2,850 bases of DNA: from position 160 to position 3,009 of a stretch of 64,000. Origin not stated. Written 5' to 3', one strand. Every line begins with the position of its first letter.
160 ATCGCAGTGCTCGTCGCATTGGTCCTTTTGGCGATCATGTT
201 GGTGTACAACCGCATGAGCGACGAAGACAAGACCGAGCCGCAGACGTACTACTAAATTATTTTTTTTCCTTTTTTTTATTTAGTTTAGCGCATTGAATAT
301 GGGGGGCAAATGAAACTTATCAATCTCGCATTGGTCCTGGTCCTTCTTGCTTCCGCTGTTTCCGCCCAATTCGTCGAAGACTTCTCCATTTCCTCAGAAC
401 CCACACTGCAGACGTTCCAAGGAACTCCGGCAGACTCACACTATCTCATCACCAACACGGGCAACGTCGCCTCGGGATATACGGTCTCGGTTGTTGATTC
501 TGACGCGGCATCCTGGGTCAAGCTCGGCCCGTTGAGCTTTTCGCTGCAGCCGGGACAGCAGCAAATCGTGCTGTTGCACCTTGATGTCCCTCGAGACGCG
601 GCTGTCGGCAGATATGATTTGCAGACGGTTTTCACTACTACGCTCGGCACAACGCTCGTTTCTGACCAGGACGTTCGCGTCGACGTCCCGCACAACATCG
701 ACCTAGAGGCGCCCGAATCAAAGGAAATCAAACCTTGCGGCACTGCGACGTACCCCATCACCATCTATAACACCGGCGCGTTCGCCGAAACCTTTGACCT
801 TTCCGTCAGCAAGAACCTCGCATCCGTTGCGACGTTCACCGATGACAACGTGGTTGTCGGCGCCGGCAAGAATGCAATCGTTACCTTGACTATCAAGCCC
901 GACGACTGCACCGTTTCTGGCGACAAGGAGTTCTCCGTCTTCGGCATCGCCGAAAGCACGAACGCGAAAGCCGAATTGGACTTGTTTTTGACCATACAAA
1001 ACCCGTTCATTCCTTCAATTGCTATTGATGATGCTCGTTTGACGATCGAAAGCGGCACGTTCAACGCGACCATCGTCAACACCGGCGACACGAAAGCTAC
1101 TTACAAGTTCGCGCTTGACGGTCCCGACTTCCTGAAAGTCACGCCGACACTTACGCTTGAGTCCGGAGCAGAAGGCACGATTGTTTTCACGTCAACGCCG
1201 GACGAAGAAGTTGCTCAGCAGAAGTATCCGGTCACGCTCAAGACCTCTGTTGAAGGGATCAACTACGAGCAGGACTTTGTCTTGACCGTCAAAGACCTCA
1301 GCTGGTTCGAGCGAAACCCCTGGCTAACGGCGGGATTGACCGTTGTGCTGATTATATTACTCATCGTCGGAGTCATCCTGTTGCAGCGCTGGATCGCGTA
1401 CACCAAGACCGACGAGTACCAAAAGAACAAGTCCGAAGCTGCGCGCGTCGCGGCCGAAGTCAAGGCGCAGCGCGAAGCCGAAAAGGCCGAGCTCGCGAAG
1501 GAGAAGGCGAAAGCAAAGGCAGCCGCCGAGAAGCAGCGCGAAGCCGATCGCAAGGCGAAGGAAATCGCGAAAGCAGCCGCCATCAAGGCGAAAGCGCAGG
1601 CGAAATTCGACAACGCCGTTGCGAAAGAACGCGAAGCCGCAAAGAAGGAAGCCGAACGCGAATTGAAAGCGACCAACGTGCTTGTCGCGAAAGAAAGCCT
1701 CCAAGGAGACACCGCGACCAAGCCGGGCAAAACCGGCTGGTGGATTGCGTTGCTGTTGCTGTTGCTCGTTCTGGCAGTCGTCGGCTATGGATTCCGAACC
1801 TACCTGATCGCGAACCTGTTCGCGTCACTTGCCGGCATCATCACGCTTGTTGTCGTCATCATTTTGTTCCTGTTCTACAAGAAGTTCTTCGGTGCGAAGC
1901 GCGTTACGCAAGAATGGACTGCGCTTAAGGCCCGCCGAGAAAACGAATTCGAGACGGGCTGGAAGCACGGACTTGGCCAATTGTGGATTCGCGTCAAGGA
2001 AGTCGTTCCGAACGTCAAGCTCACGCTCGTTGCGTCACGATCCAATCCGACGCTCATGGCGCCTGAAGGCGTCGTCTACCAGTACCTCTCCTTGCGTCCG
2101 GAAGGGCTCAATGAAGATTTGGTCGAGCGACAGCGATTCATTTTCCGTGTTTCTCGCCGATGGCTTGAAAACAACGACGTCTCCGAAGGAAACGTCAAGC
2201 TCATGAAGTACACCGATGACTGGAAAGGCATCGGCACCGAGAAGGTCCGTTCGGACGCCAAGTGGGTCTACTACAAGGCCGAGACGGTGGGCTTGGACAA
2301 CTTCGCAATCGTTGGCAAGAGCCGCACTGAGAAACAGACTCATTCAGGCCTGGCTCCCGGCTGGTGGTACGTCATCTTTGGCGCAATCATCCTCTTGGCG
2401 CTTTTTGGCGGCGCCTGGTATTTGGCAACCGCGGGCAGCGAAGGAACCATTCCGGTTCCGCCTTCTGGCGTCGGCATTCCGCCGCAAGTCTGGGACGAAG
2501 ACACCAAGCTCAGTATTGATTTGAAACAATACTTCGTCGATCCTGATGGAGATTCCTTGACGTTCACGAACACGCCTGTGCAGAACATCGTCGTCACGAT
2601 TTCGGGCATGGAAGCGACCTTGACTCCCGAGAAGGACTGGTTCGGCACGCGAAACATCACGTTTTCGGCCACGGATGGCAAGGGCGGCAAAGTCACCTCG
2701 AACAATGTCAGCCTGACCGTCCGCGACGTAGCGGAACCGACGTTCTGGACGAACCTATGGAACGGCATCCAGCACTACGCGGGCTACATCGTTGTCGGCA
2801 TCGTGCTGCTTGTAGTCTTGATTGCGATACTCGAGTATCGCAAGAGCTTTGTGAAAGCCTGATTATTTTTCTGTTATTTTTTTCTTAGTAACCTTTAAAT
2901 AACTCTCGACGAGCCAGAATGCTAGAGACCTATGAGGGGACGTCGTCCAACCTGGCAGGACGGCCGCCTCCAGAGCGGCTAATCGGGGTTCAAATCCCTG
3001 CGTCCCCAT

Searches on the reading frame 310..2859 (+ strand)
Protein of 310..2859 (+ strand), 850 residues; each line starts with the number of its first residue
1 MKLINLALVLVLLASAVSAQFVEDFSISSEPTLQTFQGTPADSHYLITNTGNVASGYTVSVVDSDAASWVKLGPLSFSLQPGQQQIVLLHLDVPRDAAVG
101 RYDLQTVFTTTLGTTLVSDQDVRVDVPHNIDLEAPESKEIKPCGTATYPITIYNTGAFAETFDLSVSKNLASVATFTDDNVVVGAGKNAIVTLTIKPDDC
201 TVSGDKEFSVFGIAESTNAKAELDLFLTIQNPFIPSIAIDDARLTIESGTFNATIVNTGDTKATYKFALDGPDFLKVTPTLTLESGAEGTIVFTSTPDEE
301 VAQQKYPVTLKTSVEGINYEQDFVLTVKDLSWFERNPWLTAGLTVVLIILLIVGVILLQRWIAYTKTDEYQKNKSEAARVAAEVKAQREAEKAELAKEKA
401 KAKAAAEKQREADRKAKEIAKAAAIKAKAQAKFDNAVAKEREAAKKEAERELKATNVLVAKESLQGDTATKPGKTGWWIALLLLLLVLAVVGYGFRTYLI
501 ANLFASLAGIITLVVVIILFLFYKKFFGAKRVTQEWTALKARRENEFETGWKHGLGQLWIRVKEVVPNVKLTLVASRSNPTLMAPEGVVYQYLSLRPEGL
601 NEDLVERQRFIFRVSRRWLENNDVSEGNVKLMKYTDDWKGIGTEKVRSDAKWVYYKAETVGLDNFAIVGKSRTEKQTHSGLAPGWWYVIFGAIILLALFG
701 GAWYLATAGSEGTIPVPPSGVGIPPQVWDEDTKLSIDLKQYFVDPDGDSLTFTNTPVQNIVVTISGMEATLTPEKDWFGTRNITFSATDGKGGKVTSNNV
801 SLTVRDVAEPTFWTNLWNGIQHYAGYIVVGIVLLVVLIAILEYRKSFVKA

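Call 27: search_protein_families(library=pfam, max_evalue=0.00001, proteins=[window:310-2859:+])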
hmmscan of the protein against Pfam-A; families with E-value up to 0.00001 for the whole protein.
seq(850 aa): 3 families
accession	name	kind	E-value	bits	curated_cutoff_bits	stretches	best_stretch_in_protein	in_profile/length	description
PF17963.7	Big_9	-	2.9e-09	38.1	23.6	1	729-797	14-84/89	Bacterial Ig domain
PF11614.14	FixG_C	-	2.9e-09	37.5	25.6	0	250-313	34-102/119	IG-like fold at C-terminal of FixG, putative oxidoreductase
PF17892.7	Cadherin_5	-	4.2e-08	33.4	26.5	1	728-804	16-97/98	Cadherin-like domain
